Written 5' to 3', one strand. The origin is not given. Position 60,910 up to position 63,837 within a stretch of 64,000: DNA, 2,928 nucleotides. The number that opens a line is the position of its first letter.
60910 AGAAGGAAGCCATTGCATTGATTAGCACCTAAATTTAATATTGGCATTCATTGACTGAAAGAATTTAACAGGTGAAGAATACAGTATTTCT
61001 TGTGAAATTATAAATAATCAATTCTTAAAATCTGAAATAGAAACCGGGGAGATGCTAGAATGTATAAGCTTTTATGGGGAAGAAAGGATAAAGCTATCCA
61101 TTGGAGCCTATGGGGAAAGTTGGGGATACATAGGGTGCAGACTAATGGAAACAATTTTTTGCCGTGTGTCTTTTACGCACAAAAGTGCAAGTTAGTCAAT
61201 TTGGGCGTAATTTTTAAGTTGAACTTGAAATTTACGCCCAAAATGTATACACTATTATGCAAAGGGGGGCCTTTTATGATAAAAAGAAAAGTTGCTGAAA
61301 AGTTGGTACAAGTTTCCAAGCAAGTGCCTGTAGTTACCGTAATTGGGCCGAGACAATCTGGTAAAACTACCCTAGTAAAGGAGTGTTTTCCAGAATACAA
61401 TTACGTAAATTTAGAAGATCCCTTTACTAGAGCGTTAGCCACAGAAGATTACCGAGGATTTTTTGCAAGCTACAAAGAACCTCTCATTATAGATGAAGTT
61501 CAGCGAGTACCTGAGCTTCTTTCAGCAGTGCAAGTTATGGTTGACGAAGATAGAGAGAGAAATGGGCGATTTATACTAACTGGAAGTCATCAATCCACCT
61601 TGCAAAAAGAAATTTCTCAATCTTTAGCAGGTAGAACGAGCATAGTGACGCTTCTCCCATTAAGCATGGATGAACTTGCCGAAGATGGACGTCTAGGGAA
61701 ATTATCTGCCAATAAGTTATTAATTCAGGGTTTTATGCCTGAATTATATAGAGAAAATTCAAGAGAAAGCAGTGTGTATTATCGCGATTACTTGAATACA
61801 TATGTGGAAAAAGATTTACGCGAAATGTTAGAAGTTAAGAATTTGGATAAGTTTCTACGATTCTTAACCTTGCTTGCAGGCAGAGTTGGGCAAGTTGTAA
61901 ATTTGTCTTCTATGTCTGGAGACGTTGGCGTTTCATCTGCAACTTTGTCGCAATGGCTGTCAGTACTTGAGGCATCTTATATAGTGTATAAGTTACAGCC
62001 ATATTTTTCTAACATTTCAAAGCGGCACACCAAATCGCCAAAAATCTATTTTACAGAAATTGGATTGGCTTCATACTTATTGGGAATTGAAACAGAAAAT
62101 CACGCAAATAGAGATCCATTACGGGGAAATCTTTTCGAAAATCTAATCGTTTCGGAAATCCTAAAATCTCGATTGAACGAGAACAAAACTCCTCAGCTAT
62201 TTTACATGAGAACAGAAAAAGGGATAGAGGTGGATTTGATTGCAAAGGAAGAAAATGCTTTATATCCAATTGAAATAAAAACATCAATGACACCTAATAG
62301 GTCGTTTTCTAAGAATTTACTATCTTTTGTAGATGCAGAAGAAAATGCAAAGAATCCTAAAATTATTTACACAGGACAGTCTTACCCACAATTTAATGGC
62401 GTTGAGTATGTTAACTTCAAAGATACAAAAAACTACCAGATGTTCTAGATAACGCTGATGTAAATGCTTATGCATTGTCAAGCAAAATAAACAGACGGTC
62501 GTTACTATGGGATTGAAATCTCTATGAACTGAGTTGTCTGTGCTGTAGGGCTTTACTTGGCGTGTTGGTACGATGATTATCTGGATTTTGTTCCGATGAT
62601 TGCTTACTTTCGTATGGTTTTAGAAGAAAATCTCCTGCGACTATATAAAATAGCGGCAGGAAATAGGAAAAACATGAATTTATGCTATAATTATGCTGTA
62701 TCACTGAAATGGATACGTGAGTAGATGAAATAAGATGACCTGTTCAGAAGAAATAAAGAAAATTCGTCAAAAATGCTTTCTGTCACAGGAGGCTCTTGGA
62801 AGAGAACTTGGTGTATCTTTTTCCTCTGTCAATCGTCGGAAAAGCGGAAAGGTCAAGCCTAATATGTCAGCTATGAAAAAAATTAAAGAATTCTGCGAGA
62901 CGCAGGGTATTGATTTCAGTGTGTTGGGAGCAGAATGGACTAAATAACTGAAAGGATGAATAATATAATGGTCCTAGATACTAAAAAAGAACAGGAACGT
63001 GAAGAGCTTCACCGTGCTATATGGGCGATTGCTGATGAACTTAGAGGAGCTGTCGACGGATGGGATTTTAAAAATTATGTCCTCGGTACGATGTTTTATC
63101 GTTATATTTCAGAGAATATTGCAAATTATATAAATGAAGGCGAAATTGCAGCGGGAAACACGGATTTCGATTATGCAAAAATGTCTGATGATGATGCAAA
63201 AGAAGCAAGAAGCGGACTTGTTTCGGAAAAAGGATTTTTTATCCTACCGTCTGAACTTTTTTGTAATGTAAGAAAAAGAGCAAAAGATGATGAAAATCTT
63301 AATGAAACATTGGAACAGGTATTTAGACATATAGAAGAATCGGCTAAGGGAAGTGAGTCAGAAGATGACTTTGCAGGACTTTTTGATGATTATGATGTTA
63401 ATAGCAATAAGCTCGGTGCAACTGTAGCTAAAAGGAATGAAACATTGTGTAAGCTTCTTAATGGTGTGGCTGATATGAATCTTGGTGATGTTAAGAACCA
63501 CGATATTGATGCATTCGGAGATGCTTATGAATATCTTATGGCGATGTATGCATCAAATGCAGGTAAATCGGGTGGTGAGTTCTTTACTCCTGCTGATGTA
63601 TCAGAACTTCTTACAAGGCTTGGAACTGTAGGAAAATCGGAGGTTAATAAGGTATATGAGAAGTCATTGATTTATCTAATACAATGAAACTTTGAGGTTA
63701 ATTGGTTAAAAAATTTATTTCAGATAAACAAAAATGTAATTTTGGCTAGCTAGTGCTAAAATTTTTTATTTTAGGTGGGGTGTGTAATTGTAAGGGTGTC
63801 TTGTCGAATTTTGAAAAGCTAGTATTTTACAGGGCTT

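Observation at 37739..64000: Two hsdM copies broken at the identical codon, a reiterated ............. core, and 101-bp direct repeats: a recombination hotspot bounding a ~26-kb island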

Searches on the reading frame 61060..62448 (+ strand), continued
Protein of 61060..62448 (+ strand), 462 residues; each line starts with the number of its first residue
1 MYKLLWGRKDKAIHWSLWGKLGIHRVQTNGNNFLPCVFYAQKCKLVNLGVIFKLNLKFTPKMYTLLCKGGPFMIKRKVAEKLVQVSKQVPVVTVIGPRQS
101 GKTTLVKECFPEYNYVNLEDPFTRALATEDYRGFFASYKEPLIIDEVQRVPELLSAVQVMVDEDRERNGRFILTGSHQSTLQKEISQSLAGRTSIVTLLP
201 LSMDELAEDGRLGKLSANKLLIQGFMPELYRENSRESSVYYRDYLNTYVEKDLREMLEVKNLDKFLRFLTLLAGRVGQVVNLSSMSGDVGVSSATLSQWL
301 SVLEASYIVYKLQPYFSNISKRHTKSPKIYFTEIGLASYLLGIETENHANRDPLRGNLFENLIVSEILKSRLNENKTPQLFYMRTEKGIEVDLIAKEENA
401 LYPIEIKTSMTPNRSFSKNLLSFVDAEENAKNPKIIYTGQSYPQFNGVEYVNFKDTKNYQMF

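Call 70: search_protein_families(library=phrogs, proteins=[L002:4854-5063:+, L002:5023-6672:+, L037:3353-3529:+, L037:2959-3360:+, L037:5330-6904:+, L037:3574-5337:+, L056:11712-12740:+], max_evalue=0.001)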
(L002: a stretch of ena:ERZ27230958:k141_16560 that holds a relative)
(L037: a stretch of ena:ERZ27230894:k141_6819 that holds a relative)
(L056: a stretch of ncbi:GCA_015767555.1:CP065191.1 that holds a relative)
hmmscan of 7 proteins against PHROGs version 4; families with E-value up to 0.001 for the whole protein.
L002:4854-5063:+ (69 aa): 0 families

L002:5023-6672:+ (550 aa): 3 families
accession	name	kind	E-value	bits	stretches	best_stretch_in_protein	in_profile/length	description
phrog_95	-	integration and excision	2.9e-112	377.4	1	11-398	77-463/651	integrase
phrog_125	-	DNA, RNA and nucleotide metabolism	3.9e-49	168.5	1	12-301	11-250/254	DNA invertase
phrog_6620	-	integration and excision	3.5e-08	34.3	1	19-127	54-156/201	transposase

L037:3353-3529:+ (58 aa): 1 family
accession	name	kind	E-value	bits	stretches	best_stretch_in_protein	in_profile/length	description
phrog_2996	-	unknown function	5.3e-12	46.7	1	6-52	7-53/54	-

L037:2959-3360:+ (133 aa): 7 families
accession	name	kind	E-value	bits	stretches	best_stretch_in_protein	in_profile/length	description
phrog_2308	-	unknown function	1.3e-42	146.2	1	1-132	1-137/138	-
phrog_1271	-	DNA, RNA and nucleotide metabolism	1.8e-08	35.2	1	40-125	171-243/361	HNH endonuclease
phrog_3855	-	DNA, RNA and nucleotide metabolism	9.4e-05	23.8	1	5-36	68-99/115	HTH DNA binding protein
phrog_20494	-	unknown function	0.00014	23.2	1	51-88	6-41/115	-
phrog_125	-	DNA, RNA and nucleotide metabolism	0.00021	21.9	1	7-88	170-248/254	DNA invertase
phrog_9366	-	integration and excision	0.00022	22.3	1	5-41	70-106/109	transposase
phrog_4151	-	DNA, RNA and nucleotide metabolism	0.00035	21.4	1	4-66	8-71/154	DNA binding protein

L037:5330-6904:+ (525 aa): 4 families
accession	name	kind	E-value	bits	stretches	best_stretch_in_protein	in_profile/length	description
phrog_95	-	integration and excision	1.4e-149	500.7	1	4-518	73-576/651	integrase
phrog_125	-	DNA, RNA and nucleotide metabolism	5.5e-53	181.1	1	11-308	9-251/254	DNA invertase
phrog_18012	-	unknown function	1.6e-21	77.7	1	423-522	2-102/104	-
phrog_6620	-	integration and excision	2e-07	31.8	1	22-132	51-155/201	transposase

L037:3574-5337:+ (588 aa): 4 families
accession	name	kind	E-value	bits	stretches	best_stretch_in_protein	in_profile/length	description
phrog_95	-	integration and excision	1.1e-125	421.7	2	1-394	72-450/651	integrase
phrog_125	-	DNA, RNA and nucleotide metabolism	8e-44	151.1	1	2-296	2-251/254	DNA invertase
phrog_7701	-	DNA, RNA and nucleotide metabolism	1.4e-08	36.1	1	176-245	6-66/137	DNA invertase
phrog_6620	-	integration and excision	0.0001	22.9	1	15-145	53-176/201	transposase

L056:11712-12740:+ (342 aa): 2 families
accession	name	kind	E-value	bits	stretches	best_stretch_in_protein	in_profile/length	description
phrog_3364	-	unknown function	1.8e-22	81.1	1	12-302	20-293/304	-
phrog_5816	-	unknown function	3.8e-06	26.9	1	147-280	151-285/441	-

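Call 71: search_solved_structures(query=L002:5023-6672:+, max_evalue=0.00001)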
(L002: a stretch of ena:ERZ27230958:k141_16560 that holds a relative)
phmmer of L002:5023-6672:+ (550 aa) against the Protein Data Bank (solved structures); distinct sequences matched with E-value up to 0.00001: 12.
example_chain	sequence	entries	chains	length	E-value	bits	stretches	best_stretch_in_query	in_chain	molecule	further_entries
3g13_A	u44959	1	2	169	1.3e-38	136.1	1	18-171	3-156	Putative conjugative transposon recombinase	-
3guv_A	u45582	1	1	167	4.4e-16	61.7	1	20-159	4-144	Site-specific recombinase, resolvase family protein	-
9dxh_A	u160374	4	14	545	6e-10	41.5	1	69-355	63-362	Resolvase homolog YokA | Site-specific recombinase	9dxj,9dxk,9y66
9dxd_A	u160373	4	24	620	7.8e-10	41.1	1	69-355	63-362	Resolvase homolog YokA,SPbeta prophage-derived uncharacterized protein YotN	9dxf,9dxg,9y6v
3bvp_A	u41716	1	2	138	2.6e-09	39.4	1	22-150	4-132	TP901-1 Integrase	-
5cy1_A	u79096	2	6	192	1.4e-08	37.1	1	22-170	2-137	Transposon Tn3 resolvase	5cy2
1gdr_A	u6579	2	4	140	1.4e-08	37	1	25-172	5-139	GAMMA DELTA-RESOLVASE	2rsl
1gdt_A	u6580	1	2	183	1.9e-08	36.6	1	60-172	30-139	PROTEIN (GAMMA DELTA RESOLVASE)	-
2gm4_A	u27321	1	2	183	1.9e-08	36.6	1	60-172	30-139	Transposon gamma-delta resolvase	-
2mhc_A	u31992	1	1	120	2.5e-08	36.2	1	23-108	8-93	TnpX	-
1zr2_A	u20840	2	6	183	1.5e-07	33.6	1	60-172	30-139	Transposon gamma-delta resolvase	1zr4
2gm5_A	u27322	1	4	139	3.1e-06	29.3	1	60-166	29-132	Transposon gamma-delta resolvase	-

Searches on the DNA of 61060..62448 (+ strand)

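Call 32: search_dna_similar(query=L002:4313-7050:+, collection=plasmids, mode=near, max_rows=15)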
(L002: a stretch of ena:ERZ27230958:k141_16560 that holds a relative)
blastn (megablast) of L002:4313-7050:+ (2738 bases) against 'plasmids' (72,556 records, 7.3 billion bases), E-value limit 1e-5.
No match.

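Call 33: search_dna_similar(query=L002:4313-7050:+, collection=phages, mode=near, max_rows=15)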
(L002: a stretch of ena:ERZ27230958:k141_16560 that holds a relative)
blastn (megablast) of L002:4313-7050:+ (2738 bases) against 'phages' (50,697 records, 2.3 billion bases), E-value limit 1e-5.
No match.

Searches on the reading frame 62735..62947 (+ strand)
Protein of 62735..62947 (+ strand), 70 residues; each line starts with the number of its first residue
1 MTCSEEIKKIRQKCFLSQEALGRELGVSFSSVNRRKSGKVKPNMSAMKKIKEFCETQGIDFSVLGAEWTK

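Call 11: search_protein_families(library=pfam, proteins=[window:62735-62947:+], max_evalue=0.01)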
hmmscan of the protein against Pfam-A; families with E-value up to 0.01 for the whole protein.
window:62735-62947:+ (70 aa): 3 families
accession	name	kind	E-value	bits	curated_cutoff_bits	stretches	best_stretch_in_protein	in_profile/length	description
PF01381.28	HTH_3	-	2.9e-08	34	23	1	7-54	1-48/55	Helix-turn-helix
PF15731.11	MqsA_antitoxin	-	0.00073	20.1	30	1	4-51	71-118/131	Antitoxin component of bacterial toxin-antitoxin system, MqsA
PF13560.12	HTH_31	-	0.0014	19.4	27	1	6-58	5-58/64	Helix-turn-helix domain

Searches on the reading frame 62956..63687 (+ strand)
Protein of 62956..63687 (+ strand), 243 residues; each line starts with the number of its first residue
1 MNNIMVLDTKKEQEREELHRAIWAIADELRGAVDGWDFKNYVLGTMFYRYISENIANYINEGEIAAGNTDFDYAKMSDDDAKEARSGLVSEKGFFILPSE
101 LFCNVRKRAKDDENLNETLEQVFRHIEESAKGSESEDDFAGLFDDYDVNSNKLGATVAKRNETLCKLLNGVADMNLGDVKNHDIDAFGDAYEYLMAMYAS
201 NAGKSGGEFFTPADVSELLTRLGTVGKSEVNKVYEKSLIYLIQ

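Call 7: find_encoding_contigs(protein=window:62956-63687:+, flank=10000, max_places=10)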
Protein window:62956-63687:+ (243 aa): no gene with exactly this product is on record in the collection.

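Call 11: search_protein_families(library=pfam, proteins=[window:62956-63687:+], max_evalue=0.01)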
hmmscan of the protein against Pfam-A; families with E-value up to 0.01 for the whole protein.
window:62956-63687:+ (243 aa): 2 families
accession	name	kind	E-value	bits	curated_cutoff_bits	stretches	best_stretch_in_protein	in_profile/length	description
PF12161.14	HsdM_N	-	1.1e-20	75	24.5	1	18-169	1-133/135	HsdM N-terminal domain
PF02384.22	N6_Mtase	-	1.5e-13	51.2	20.4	1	183-227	2-43/311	N-6 DNA Methylase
